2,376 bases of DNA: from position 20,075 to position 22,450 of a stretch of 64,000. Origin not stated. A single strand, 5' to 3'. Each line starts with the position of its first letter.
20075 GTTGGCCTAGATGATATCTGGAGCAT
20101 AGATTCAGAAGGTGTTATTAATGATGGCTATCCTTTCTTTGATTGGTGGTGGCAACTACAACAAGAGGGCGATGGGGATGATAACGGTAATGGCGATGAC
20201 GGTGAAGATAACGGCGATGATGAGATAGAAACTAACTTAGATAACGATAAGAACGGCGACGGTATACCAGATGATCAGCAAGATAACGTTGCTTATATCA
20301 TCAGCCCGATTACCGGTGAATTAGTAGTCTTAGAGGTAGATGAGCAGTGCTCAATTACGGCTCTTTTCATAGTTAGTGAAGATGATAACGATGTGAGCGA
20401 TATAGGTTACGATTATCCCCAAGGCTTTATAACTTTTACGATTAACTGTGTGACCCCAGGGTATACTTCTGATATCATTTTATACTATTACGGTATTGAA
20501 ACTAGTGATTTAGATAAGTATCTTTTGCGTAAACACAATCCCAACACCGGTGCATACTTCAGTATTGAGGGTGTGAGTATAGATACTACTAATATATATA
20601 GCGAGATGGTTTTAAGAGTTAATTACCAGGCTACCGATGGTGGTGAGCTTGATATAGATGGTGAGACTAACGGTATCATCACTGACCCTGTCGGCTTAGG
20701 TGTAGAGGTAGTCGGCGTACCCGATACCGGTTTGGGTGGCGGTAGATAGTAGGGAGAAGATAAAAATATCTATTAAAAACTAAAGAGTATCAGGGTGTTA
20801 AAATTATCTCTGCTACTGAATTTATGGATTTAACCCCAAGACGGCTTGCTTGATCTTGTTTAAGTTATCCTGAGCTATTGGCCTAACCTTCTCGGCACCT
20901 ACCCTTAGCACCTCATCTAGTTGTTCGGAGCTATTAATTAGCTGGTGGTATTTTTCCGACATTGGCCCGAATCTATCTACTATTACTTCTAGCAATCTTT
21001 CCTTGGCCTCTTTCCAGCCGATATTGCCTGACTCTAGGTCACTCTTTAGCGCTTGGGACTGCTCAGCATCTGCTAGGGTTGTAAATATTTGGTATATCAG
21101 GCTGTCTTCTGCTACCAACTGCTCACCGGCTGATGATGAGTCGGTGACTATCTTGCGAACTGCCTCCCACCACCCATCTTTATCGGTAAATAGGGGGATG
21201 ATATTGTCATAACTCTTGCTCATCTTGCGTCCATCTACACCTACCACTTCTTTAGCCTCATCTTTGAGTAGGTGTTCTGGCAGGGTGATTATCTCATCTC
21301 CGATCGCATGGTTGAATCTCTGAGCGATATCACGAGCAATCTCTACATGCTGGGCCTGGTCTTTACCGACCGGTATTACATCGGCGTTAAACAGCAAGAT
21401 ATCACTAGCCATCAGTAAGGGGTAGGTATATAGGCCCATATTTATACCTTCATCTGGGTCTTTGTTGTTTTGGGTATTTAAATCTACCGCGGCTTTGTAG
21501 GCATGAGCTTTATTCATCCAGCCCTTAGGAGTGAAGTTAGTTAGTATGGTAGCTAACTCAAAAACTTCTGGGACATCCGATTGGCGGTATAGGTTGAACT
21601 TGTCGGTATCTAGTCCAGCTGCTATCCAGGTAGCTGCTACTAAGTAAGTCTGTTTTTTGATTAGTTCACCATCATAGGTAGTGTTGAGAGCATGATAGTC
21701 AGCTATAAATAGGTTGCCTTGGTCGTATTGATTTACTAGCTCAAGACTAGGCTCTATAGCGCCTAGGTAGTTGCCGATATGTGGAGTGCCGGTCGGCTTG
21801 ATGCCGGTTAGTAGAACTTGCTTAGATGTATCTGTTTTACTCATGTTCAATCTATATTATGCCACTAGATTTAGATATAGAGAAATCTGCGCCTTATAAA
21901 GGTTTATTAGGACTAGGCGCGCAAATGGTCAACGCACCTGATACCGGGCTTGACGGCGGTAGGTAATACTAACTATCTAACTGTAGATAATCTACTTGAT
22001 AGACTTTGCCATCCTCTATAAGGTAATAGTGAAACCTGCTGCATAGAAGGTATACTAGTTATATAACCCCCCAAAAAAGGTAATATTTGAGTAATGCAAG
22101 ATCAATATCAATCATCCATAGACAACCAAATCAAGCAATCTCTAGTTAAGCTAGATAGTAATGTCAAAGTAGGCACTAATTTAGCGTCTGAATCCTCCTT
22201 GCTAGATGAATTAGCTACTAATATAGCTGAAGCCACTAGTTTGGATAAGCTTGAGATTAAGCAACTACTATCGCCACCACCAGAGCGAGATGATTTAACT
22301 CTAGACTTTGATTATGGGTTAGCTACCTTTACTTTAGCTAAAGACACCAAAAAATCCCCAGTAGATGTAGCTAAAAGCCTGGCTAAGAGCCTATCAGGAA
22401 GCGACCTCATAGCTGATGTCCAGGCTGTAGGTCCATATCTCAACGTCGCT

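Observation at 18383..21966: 788-aa GLUG-repeat surface protein whose C-terminal 20 codons are duplicated as a stub on the far side of trpS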

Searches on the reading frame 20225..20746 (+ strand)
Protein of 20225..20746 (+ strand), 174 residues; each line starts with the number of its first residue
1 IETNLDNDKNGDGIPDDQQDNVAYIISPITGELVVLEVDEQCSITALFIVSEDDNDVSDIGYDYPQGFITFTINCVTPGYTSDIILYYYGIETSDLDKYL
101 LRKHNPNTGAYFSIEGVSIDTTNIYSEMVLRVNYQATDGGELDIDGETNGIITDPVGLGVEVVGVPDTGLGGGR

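Call 14: find_homologous_proteins(query=window:20225-20746:+, max_evalue=0.001)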
Query seq(174 aa): 48 candidates shared short words with the query, none scored E <= 0.001.

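Call 20: search_protein_representatives(protein=window:20285-20746:+)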
Query: 154 residues. Proteins with E-value up to 0.001 (for the whole library): 1546; up to 1e-10: 901; up to 1e-30: 54. The best 150 are listed.
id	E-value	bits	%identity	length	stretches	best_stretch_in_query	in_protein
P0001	9.5e-44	165.2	54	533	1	3-154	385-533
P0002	2.7e-42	160.4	54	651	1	1-152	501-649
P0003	1.2e-41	158.4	54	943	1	5-154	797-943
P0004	5.7e-39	149.7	52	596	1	3-153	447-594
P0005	3.6e-38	147.1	52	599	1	2-151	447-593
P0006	1.4e-37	145.2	49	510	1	3-153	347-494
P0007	1.5e-37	145.0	52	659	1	1-151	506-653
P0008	2.6e-37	144.3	53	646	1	7-151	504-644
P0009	3.5e-37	143.9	45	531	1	2-152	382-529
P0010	4.6e-36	140.2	45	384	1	3-153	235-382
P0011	2.1e-35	138.1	49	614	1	1-150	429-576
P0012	2.3e-35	137.9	50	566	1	1-150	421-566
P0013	2.4e-35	137.9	48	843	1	1-152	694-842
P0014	2.6e-35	137.7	46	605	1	1-150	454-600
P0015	5.3e-35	136.8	47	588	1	1-150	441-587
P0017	8.8e-35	136.1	50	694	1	6-154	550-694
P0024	3.3e-33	130.9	49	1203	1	1-154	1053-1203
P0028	5.7e-33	130.2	45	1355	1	1-153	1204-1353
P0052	4.5e-31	124.0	46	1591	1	1-154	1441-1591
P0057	1.4e-30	122.4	45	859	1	11-154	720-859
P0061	3.2e-30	121.2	50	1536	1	2-154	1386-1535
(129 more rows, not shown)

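Call 23: find_encoding_contigs(protein=P0017, flank=6000, max_places=4)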
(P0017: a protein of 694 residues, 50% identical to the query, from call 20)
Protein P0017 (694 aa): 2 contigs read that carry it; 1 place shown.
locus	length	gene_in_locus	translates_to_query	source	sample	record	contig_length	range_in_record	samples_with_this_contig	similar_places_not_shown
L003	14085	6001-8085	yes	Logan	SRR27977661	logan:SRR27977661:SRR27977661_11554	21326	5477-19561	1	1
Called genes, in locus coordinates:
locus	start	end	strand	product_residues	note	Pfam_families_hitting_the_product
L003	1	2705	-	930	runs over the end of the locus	PF00395:SLH (weak)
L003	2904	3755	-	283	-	-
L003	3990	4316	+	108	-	PF00173:Cyt-b5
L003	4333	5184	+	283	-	PF00005:ABC_tran, PF13304:AAA_21 (weak)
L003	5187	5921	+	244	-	PF01061:ABC2_membrane, PF12679:ABC2_membrane_2 (weak), PF12698:ABC2_membrane_3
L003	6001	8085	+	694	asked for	PF07581:Glug (faint)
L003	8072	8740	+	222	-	PF04203:Sortase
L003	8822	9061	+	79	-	-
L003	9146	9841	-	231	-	-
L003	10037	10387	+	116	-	-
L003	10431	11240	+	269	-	PF02557:VanY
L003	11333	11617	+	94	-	-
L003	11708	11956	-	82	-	PF28442:DUF8400 (weak), PF00076:RRM_1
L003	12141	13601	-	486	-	PF01743:PolyA_pol, PF12627:PolyA_pol_RNAbd, PF01966:HD, PF13735:tRNA_NucTran2_2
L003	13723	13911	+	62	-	-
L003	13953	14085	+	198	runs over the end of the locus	PF01914:MarC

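Call 24: find_encoding_contigs(protein=P0001, flank=6000, max_places=3)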
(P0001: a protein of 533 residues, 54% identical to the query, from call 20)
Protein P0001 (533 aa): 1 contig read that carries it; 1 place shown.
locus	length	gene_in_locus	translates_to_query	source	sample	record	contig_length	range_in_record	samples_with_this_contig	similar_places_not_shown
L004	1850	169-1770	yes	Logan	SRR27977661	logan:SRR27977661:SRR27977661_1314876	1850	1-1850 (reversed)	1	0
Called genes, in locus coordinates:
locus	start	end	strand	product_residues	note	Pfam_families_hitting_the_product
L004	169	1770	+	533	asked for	PF05342:Peptidase_M26_N (weak), PF07581:Glug (faint)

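Call 25: find_encoding_contigs(protein=P0003, flank=6000, max_places=3)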
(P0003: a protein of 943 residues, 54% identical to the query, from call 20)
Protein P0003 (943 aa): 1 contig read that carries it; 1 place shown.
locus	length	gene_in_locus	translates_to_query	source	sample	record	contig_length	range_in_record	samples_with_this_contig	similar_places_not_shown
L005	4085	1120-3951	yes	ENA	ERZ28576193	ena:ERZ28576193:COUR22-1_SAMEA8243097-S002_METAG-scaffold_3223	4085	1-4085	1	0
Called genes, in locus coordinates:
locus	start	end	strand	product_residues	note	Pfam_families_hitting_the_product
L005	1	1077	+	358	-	?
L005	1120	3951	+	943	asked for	PF16656:Pur_ac_phosph_N (faint), PF26628:DUF8202, PF25059:FN3_DSCAM-DSCAML_C (faint), PF00041:fn3, PF25788:Ig_Rha78A_N (weak)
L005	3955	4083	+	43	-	?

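Call 44: find_related_loci(query=A1, collection=metagenome_contigs, flank=4000)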
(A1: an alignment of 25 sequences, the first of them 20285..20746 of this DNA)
Query A1 (154 aa) in metagenome_contigs; peptide patterns used: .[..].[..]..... (x = any residue, [..] = any of these).
138 stretches matched a pattern; 22 encode a relative of the query (tblastn E <= 1e-3); 22 distinct loci.
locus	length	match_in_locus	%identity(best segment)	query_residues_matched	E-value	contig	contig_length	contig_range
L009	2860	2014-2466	47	1-154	4e-45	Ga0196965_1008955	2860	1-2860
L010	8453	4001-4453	45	1-154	1e-39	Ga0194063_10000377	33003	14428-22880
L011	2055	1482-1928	43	1-152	2e-39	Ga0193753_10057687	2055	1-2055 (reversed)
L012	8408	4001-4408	47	12-152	1e-37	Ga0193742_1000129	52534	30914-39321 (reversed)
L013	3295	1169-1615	41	2-154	1e-37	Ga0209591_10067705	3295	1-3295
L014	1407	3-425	42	10-154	7e-38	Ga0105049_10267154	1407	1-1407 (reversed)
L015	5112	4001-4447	45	1-152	9e-37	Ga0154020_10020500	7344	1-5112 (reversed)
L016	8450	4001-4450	44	1-154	4e-36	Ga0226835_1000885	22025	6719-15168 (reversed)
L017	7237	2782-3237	46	1-153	2e-35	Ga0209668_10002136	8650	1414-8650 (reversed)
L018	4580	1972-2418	41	1-152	5e-35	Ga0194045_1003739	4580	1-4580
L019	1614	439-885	41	1-152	3e-35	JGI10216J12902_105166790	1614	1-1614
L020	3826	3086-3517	43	6-152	3e-34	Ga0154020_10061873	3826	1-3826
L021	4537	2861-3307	45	1-152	3e-34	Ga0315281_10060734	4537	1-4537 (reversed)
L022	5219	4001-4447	44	1-152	4e-33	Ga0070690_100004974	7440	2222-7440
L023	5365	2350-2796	36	1-152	3e-30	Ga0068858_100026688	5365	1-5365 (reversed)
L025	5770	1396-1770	42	24-151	9e-24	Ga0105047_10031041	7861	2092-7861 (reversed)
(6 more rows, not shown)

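Call 56: predict_structure(alignment_id=A1)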
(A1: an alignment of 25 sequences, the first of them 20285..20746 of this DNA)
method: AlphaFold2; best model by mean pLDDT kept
length: 154 residues; sequences in the alignment: 25
mean_pLDDT: 92.0   pTM: 0.84
mean pLDDT of the five models: 92.0, 91.3, 90.6, 90.4, 90.1
residues with pLDDT >= 90: 134; 70-90: 9; 50-70: 5; < 50: 6
segments of 3 or more residues with pLDDT < 50: 151-154
pLDDT, mean of each block of 10 residues (from residue 1): 97 98 98 91 96 98 98 91 93 95 95 97 95 96 62 42
secondary structure, 60 per line:
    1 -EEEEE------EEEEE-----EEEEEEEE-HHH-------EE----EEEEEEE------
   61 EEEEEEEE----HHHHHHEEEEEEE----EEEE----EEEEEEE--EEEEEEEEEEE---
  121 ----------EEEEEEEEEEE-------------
elements in order: E2-6 E13-17 E23-30 E48-54 E61-68 H73-78 E79-85 E90-93 E98-104 E107-117 E131-141

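Call 58: fold_search(model_id=the predicted structure, library=pdb)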
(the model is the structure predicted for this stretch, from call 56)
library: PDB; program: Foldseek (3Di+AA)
matches with E <= 10: 1186; with E <= 0.001: 0
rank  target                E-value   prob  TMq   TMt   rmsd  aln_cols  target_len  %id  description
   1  1oh4_A                9.2e-03  0.25  0.22  0.20  17.9       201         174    8  Structural and thermodynamic dissection of specific mannan recognition by a carbohydrate-binding module (released 2004-03-16)
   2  1of3_B                1.1e-02  0.35  0.24  0.22  15.1       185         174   10  Structural and thermodynamic dissection of specific mannan recognition by a carbohydrate-binding module, TmCBM27 (released 2003-04-17)
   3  1of4_A                1.1e-02  0.23  0.21  0.20  17.6       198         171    8  Structural and thermodynamic dissection of specific mannan recognition by a carbohydrate-binding module, TmCBM27 (released 2003-04-17)
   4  1of3_A                1.9e-02  0.18  0.20  0.18  18.0       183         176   10  Structural and thermodynamic dissection of specific mannan recognition by a carbohydrate-binding module, TmCBM27 (released 2003-04-17)
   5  3fnk_B                4.2e-02  0.18  0.18  0.17  10.6       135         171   18  Crystal structure of the second type II cohesin module from the cellulosomal adaptor ScaA scaffoldin of Acetivibrio ce (released 2009-06-23)
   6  4wi0_A                5.6e-02  0.18  0.20  0.19  10.3       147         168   17  Crystal structure of Coh3ScaB-XDoc_M2ScaA complex: A C-terminal interface mutant of type II Cohesin-X-Dockerin complex (released 2015-10-07)
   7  2y3n_A                6.9e-02  0.38  0.26  0.24  10.5       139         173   14  Type II cohesin-dockerin domain from Bacteroides cellolosolvens (released 2012-01-11)
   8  3ghp_B                6.9e-02  0.13  0.17  0.16  10.6       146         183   18  Structure of the second type II cohesin module from the adaptor ScaA scaffoldin of Acetivibrio cellulolyticus (includi (released 2009-06-23)
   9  8v3t_L                7.7e-02  0.23  0.20  0.21  12.2       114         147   16  CryoEM Structure of Diffocin - precontracted - Collar (released 2024-08-28)
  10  4u3s_A                7.7e-02  0.16  0.20  0.19  10.2       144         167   17  Crystal structure of Coh3ScaB-XDoc_M1ScaA complex: A N-terminal interface mutant of type II Cohesin-X-Dockerin complex (released 2015-07-29)
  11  3fnk_A                1.1e-01  0.12  0.17  0.16  10.6       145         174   19  Crystal structure of the second type II cohesin module from the cellulosomal adaptor ScaA scaffoldin of Acetivibrio ce (released 2009-06-23)
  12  8iqr_H                1.1e-01  0.23  0.22  0.21  13.0       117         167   14  Crystal structure of Anti-PEG antibody M9 Fv-clasp fragment with PEG (co-crystallization with PEG550DME) (released 2024-03-20)
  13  2v9u_A                1.2e-01  0.16  0.22  0.25  13.4       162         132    9  Rim domain of main porin from Mycobacteria smegmatis (released 2008-01-15)
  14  3vmo_A                1.3e-01  0.80  0.34  0.10   4.3       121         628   10  Crystal structure of dextranase from Streptococcus mutans in complex with isomaltotriose (released 2012-02-15)
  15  1tyj                  1.3e-01  0.20  0.23  0.22  10.6       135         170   15  Crystal Structure Analysis of type II Cohesin A11 from Bacteroides cellulosolvens (released 2005-04-26)
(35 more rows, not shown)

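Call 63: list_cluster_members(proteins=[P0002, P0004, P0009, P0010, P0013, P0024, P0028, P0052, P0057, P0061])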
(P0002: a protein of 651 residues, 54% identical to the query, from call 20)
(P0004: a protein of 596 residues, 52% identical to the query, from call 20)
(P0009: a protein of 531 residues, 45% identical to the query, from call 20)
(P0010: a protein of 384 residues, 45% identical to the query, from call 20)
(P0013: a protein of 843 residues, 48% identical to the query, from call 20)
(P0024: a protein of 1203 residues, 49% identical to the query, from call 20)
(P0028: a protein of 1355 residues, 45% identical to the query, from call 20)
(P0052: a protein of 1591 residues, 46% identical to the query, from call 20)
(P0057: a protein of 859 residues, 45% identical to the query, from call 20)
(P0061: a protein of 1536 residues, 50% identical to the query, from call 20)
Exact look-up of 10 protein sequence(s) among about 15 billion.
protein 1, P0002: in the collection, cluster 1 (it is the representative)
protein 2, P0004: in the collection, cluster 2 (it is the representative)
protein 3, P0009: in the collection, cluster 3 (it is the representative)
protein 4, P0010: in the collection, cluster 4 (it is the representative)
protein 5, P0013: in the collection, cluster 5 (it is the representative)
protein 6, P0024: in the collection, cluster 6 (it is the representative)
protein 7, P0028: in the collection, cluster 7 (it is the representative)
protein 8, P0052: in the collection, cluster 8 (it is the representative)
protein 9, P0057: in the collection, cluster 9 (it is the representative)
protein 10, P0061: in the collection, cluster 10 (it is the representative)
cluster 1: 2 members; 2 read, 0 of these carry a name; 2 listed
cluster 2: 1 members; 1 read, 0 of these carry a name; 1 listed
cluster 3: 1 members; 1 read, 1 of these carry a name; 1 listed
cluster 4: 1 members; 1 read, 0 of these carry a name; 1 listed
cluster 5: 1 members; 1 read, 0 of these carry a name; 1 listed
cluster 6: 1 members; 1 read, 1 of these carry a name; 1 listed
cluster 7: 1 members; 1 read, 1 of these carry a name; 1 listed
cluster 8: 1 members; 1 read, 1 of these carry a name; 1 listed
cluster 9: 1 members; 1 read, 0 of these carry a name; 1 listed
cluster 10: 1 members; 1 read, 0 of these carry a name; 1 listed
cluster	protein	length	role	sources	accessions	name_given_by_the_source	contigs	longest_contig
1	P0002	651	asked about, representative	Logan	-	-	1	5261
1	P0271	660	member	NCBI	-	-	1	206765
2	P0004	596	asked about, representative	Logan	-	-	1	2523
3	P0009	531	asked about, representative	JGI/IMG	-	hypothetical protein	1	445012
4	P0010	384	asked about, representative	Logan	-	-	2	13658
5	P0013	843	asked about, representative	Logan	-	-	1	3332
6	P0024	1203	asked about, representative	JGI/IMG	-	hypothetical protein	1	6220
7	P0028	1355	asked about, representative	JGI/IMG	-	hypothetical protein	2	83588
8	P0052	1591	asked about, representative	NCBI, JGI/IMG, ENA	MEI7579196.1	MAG: GLUG motif-containing protein [bacterium]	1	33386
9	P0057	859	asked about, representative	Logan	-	-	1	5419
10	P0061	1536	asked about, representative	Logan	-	-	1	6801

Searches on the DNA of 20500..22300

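Call 7: search_rna_families(source=window, start=20500, end=22300, threshold=evalue, max_evalue=10)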
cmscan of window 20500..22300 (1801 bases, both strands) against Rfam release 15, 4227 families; matches with E-value up to 10: 3.
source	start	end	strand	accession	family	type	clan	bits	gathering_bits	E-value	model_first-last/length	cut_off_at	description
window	21844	21926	+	RF02705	B_rapa_snoR775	Gene; snRNA; snoRNA; HACA-box;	-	23.1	64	2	1-127/127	no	Brassica rapa small nucleolar RNA 775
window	20747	20815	+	RF00376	HIV_GSL3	Cis-reg;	-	18.3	42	5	1-84/84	no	HIV gag stem loop 3 (GSL3)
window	20789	20829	+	RF01157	sn1185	Gene; snRNA; snoRNA; CD-box;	-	17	60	4.2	1-66/66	no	Small nucleolar RNA sn1185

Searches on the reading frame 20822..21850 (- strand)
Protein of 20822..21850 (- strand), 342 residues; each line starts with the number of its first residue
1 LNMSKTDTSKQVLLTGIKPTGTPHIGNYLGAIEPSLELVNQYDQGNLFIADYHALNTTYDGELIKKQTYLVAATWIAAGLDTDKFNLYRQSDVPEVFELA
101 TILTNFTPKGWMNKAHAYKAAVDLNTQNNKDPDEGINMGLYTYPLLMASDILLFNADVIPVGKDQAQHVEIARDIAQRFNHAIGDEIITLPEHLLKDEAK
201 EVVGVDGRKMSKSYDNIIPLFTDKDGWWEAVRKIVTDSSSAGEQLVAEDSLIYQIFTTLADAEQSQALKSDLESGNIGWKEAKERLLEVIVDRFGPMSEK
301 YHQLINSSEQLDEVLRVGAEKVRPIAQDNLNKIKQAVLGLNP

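Call 11: search_protein_families(library=pfam, proteins=[window:20822-21850:-], max_evalue=0.01)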
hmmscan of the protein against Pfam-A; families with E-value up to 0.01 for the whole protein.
window:20822-21850:- (342 aa): 1 family
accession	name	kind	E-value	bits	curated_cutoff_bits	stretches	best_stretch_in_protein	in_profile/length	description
PF00579.31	tRNA-synt_1b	-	1.2e-51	176.2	21.1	1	10-294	5-291/292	tRNA synthetases class I (W and Y)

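Call 15: find_related_loci(query=window:20822-21850:-, collection=genome_contigs, flank=7000)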
Query window:20822-21850:- (342 aa) in genome_contigs; peptide patterns used: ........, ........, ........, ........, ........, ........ (x = any residue, [..] = any of these).
22 stretches matched a pattern; 2 encode a relative of the query (tblastn E <= 1e-3); 2 distinct loci.
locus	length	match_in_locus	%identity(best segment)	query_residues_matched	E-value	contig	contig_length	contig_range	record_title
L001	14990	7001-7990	53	8-337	6e-118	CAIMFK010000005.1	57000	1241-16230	uncultured Candidatus Saccharibacteria bacterium isolate AM-lipid-02-D2_bin-0413 genome assembly, contig: bin-0413:05/15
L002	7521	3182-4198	34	2-341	9e-53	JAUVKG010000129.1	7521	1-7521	MAG: Chlamydiota bacterium isolate CSMAG_474 CSMAG_474_k141_3347773_length_7521_cov_8.9631, whole genome shotgun sequenc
